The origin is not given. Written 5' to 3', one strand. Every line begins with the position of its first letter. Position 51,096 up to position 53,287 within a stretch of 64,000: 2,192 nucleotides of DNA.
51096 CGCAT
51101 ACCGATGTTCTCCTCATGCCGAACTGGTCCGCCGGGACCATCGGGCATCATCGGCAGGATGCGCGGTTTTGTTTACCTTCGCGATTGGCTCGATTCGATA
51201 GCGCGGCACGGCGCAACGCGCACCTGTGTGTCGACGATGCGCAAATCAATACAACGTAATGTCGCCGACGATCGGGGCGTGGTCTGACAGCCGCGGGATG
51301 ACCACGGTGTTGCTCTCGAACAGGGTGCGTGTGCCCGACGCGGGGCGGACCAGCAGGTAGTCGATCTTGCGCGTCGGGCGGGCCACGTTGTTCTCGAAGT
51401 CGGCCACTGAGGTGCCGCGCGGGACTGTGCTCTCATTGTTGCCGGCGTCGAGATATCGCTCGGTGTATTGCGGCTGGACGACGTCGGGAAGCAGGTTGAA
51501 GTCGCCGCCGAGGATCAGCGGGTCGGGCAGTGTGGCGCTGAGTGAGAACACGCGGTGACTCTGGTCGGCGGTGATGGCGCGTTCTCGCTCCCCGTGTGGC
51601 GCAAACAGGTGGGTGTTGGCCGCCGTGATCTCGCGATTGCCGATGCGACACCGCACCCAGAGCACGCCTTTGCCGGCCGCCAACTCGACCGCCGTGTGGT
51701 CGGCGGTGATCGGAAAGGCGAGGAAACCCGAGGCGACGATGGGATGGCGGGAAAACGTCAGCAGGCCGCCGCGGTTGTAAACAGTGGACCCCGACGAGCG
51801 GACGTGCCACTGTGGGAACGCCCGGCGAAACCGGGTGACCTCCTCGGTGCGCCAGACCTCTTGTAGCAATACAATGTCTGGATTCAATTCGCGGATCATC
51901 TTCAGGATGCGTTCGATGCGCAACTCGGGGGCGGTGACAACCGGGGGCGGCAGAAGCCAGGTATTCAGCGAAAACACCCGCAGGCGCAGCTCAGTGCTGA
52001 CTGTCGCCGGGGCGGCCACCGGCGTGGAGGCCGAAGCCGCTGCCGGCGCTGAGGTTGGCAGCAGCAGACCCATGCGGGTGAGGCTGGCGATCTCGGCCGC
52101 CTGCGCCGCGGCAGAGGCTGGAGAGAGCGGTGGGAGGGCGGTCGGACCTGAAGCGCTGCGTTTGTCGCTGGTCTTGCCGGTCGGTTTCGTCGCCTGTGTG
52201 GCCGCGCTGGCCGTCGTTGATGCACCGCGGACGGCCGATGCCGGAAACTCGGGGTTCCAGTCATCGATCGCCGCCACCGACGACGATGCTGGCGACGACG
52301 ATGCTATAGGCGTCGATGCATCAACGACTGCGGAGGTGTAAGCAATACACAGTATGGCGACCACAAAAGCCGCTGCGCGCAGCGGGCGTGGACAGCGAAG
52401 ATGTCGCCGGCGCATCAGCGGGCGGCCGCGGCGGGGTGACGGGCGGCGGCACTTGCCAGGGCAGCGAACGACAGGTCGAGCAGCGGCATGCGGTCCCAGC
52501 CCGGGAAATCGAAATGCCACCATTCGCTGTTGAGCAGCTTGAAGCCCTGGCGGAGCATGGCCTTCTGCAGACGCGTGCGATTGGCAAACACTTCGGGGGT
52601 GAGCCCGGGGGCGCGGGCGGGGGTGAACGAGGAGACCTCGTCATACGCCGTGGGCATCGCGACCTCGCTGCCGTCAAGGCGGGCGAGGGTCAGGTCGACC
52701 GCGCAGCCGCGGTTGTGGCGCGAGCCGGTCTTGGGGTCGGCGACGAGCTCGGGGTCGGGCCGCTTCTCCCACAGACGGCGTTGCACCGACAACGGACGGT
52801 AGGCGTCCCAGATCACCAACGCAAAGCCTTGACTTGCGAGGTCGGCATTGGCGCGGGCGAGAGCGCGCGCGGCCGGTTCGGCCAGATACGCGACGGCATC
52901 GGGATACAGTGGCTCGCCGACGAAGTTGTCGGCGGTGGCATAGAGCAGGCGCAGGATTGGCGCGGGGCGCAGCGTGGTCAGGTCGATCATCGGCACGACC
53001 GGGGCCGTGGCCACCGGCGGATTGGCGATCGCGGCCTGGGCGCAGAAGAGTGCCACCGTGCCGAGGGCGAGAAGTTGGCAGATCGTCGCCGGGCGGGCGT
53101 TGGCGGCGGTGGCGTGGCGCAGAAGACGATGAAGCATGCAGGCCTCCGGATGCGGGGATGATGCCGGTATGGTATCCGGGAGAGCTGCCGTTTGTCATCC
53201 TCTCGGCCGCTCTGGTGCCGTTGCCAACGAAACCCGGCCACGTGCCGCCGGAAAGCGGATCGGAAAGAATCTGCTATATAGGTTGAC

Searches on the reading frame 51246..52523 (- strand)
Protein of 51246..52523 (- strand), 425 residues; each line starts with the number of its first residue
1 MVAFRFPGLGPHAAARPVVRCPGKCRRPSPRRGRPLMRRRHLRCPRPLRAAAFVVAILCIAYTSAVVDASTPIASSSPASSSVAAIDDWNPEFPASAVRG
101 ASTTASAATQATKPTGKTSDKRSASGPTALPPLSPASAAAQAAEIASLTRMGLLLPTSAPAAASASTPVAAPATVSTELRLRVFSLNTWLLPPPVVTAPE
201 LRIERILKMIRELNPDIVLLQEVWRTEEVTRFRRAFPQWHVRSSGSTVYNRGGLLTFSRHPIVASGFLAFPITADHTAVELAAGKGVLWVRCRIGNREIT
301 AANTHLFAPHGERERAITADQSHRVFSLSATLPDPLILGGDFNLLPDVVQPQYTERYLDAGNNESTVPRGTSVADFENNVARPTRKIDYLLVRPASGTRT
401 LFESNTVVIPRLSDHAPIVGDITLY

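Call 71: search_protein_families(library=pfam, proteins=[window:51246-52523:-], max_evalue=0.001)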
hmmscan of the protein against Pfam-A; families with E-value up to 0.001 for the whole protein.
window:51246-52523:- (425 aa): 1 family
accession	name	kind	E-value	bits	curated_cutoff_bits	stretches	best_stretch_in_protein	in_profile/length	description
PF03372.29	Exo_endo_phos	-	1e-17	65.1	24.5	1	197-415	13-225/225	Endonuclease/Exonuclease/phosphatase family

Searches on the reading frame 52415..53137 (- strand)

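Call 71: search_protein_families(library=pfam, proteins=[window:52415-53137:-], max_evalue=0.001)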
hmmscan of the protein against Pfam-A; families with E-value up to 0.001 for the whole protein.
window:52415-53137:- (240 aa): 2 families
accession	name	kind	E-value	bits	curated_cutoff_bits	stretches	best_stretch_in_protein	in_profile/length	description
PF01427.22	Peptidase_M15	-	5.6e-29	101.8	27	1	55-213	10-186/199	D-ala-D-ala dipeptidase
PF02557.22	VanY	-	1.4e-05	25.3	25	1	84-153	3-78/132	D-alanyl-D-alanine carboxypeptidase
